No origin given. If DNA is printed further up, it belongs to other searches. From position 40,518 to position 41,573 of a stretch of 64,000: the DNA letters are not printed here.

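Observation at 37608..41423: Operon of free-standing NarX/PilJ-type and NIT-type periplasmic sensor domains with no canonical signalling output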

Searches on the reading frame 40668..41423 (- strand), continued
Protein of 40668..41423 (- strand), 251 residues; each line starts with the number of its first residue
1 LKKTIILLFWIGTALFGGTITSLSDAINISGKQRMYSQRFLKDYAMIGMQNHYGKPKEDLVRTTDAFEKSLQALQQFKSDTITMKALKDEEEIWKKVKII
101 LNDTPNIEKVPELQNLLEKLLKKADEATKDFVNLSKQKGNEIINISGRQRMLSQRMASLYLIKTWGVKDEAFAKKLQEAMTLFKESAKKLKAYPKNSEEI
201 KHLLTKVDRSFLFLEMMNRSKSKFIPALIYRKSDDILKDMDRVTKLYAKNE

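Call 35: find_encoding_contigs(protein=P0013, flank=6000, max_places=1)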
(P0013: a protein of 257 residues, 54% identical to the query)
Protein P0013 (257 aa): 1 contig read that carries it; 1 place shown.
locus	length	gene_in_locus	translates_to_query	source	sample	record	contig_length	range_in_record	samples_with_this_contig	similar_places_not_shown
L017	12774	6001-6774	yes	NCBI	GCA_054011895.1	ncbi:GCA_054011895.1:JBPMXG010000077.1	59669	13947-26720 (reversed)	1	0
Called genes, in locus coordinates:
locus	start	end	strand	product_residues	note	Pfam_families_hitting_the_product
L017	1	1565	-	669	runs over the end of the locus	PF10589:NADH_4Fe-4S, PF13738:Pyr_redox_3 (faint), PF14691:Fer4_20, PF01946:Thi4 (weak), PF07992:Pyr_redox_2, PF13450:NAD_binding_8 (weak)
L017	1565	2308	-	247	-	PF16514:NADH-UOR_E, PF14520:HHH_5 (weak)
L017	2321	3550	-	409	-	PF00346:Complex1_49kDa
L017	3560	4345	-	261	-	PF00329:Complex1_30kDa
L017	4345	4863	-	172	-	PF01058:Oxidored_q6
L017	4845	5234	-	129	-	PF00507:Oxidored_q4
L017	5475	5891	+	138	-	PF00581:Rhodanese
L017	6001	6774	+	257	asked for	PF13675:PilJ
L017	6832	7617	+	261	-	PF13675:PilJ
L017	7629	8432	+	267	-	PF13675:PilJ (faint)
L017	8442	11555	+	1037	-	PF08376:NIT, PF00512:HisKA, PF02518:HATPase_c, PF00072:Response_reg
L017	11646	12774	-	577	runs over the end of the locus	PF22977:WHD (faint), PF00004:AAA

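Call 55: predict_structure(alignment_id=A5)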
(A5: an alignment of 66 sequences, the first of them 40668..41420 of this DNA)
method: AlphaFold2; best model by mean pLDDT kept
length: 250 residues; sequences in the alignment: 66
mean_pLDDT: 90.7   pTM: 0.86
mean pLDDT of the five models: 90.7, 89.9, 89.1, 86.1, 86.0
residues with pLDDT >= 90: 204; 70-90: 25; 50-70: 5; < 50: 16
segments of 3 or more residues with pLDDT < 50: 1-16
pLDDT, mean of each block of 10 residues (from residue 1): 44 54 95 97 96 95 97 88 95 98 96 97 97 90 98 96 93 94 98 97 97 83 86 97 90
secondary structure, 60 per line:
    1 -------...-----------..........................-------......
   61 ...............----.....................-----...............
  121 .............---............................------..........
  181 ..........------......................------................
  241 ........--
elements in order: H22-47 H55-75 H80-100 H106-133 H137-164 H171-190 H197-218 H225-248

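Call 58: fold_search(model_id=the predicted structure, library=pdb)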
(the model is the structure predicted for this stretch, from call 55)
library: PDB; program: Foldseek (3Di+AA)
matches with E <= 10: 279; with E <= 0.001: 0
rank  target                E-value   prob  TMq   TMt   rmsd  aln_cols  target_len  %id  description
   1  8f7n                  5.9e-02  0.47  0.18  0.14  29.6       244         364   12  Crystal structure of chemoreceptor McpZ ligand sensing domain (released 2023-07-05)
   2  4akk_B                9.5e-02  1.00  0.62  0.45   5.3       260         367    8  Structure of the NasR transcription antiterminator (released 2012-06-20)
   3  4akk_A                1.4e-01  0.99  0.50  0.37   7.8       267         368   11  Structure of the NasR transcription antiterminator (released 2012-06-20)
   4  1l7c_A                2.1e-01  0.95  0.35  0.37  12.0       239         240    9  alpha-catenin fragment, residues 385-651 (released 2002-06-19)
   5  3rh3_B                3.2e-01  0.90  0.38  0.40  11.2       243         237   12  Crystal structure of an Uncharacterized DUF3829-like protein (BT_1908) from BACTEROIDES THETAIOTAOMICRON VPI-5482 at 2 (released 2011-05-04)
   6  2vpw_C                3.8e-01  0.84  0.37  0.37   8.9       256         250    8  Polysulfide reductase with bound menaquinone (released 2008-06-10)
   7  1rke_A                3.8e-01  0.63  0.30  0.29  23.6       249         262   11  Human vinculin head (1-258) in complex with human vinculin tail (879-1066) (released 2004-01-13)
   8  1h6g_B                4.0e-01  0.63  0.29  0.30  18.0       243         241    7  alpha-catenin M-domain (released 2001-08-07)
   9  3iee                  4.3e-01  0.77  0.38  0.37  11.2       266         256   10  Crystal structure of an alpha helical protein (BF3319) from Bacteroides fragilis NCTC 9343 at 1.70 A resolution (released 2009-08-11)
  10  3dyj_A                4.3e-01  0.77  0.32  0.26  23.0       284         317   10  Crystal Structure of the R11R12 Domains of Talin (released 2009-01-27)
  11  7zw4_A                4.3e-01  0.41  0.27  0.23  19.9       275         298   10  Crystal structure of Talin R7R8 domains with Caskin-2 LD-peptide (released 2023-05-31)
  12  4qim                  4.7e-01  0.33  0.26  0.17  26.0       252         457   12  Structure of the human smoothened receptor in complex with ANTA XV (released 2014-07-23)
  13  4w8p_A                5.0e-01  0.38  0.27  0.23  21.4       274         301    8  Crystal structure of RIAM TBS1 in complex with talin R7R8 domains (released 2014-12-03)
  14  4q25_A                5.2e-01  0.21  0.19  0.21  18.4       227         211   11  Crystal structure of PhoU from Pseudomonas aeruginosa (released 2015-02-18)
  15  6gcv_B                5.4e-01  1.00  0.38  0.71   3.0       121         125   26  Ligand binding domain (LBD) of the p. aeruginosa nitrate receptor McpN (released 2018-09-19)
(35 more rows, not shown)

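Call 83: find_encoding_contigs(protein=P0086, flank=6000, max_places=2)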
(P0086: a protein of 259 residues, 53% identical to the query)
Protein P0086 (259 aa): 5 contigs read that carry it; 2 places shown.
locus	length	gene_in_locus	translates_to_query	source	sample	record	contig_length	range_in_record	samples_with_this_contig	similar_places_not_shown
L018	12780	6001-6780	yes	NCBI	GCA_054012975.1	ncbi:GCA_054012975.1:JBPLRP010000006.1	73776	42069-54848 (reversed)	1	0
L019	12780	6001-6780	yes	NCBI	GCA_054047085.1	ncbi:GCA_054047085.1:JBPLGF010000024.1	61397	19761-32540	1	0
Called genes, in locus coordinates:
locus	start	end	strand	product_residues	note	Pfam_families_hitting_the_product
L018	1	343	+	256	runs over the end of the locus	PF03631:Virul_fac_BrkB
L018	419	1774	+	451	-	PF04317:DUF463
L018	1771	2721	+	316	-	PF05128:DUF697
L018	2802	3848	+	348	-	PF00072:Response_reg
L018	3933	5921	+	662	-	PF08495:FIST, PF10442:FIST_C, PF02518:HATPase_c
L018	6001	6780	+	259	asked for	PF13675:PilJ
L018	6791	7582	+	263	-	PF13675:PilJ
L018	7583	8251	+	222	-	-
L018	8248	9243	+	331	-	PF08376:NIT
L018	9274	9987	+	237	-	PF20772:TACO1_YebC_N, PF01709:Transcrip_reg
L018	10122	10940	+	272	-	PF13145:Rotamase_2, PF00639:Rotamase, PF13616:Rotamase_3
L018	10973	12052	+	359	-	PF01116:F_bP_aldolase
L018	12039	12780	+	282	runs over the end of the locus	-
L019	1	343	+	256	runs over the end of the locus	PF03631:Virul_fac_BrkB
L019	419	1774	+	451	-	PF04317:DUF463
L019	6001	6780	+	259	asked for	PF13675:PilJ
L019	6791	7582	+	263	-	PF13675:PilJ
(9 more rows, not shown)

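Call 84: find_encoding_contigs(protein=P0094, flank=6000, max_places=2)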
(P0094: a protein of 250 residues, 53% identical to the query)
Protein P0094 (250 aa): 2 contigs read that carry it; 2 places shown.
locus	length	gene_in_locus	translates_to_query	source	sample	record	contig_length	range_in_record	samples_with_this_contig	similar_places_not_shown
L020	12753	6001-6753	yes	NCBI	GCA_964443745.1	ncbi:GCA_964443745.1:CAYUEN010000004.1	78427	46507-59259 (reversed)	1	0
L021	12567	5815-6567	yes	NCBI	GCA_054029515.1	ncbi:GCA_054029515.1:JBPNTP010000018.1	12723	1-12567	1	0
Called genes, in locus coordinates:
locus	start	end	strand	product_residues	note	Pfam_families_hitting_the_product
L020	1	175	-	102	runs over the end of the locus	PF10387:DUF2442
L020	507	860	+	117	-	-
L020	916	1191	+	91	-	-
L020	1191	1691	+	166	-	PF08238:Sel1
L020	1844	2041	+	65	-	PF02001:DUF134, PF04545:Sigma70_r4 (weak), PF13384:HTH_23 (faint)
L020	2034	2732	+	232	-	PF00034:Cytochrom_C, PF13442:Cytochrome_CBB3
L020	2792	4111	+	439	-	PF08811:DUF1800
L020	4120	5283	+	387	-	PF07394:DUF1501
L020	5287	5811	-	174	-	PF09835:DUF2062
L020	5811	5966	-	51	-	-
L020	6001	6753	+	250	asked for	PF13675:PilJ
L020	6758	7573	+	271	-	PF13675:PilJ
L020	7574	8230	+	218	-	-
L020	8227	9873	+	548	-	PF08376:NIT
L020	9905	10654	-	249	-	PF00702:Hydrolase, PF13344:Hydrolase_6, PF13419:HAD_2 (weak), PF13242:Hydrolase_like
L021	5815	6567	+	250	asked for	PF13675:PilJ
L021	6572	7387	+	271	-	PF13675:PilJ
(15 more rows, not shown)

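Call 85: find_encoding_contigs(protein=P0043, flank=6000, max_places=2)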
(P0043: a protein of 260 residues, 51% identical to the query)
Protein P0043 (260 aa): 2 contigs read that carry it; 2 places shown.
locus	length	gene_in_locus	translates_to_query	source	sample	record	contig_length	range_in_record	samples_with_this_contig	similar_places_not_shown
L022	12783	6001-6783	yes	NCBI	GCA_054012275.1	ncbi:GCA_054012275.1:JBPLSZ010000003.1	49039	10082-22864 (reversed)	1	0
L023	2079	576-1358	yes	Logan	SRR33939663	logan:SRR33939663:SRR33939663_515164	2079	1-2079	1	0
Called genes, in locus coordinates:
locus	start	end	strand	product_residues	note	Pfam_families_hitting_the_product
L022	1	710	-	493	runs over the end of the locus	PF02541:Ppx-GppA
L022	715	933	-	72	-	PF00037:Fer4 (weak), PF13187:Fer4_9 (weak), PF13484:Fer4_16 (faint)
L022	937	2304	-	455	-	PF00512:HisKA, PF02518:HATPase_c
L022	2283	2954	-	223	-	PF00072:Response_reg, PF00486:Trans_reg_C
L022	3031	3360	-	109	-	PF02152:FolB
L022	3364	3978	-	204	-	PF02660:G3P_acyltransf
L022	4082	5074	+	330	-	PF02445:NadA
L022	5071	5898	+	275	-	PF02749:QRPTase_N, PF01729:QRPTase_C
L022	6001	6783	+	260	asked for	PF13675:PilJ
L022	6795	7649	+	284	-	PF13675:PilJ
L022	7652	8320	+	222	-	-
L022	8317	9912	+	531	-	PF08376:NIT, PF02518:HATPase_c (weak)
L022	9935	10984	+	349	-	PF01312:Bac_export_2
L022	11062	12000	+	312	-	PF01368:DHH, PF02272:DHHA1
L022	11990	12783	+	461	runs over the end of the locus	PF01551:Peptidase_M23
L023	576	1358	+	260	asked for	PF13675:PilJ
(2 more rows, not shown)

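Call 89: search_protein_families(library=pfam, proteins=[L018:3933-5921:+, L018:2802-3848:+, L018:8248-9240:+, L018:7583-8248:+], max_evalue=0.001)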
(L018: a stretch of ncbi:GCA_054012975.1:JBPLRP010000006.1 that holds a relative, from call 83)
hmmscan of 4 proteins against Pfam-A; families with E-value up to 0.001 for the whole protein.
L018:3933-5921:+ (662 aa): 4 families
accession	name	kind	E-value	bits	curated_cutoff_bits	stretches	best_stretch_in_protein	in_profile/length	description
PF08495.15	FIST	-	7.5e-39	134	23.2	1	30-219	2-188/189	FIST N domain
PF02518.31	HATPase_c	-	1.2e-14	55.1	26.4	1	554-661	3-108/111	Histidine kinase-, DNA gyrase B-, and HSP90-like ATPase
PF10442.14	FIST_C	-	1.5e-14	54.7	28.5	1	224-349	3-130/131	FIST C domain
PF00512.31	HisKA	-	0.00021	21.7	26.9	1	443-508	2-62/66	His Kinase A (phospho-acceptor) domain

L018:2802-3848:+ (348 aa): 1 family
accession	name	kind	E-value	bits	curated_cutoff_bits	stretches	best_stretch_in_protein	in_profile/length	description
PF00072.30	Response_reg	-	1.6e-09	38.3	30.2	1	22-133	2-110/111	Response regulator receiver domain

L018:8248-9240:+ (331 aa): 1 family
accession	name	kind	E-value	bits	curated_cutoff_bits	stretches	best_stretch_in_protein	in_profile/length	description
PF08376.15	NIT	-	1e-08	36.3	24.9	1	51-267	2-230/239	Nitrate and nitrite sensing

L018:7583-8248:+ (222 aa): 0 families
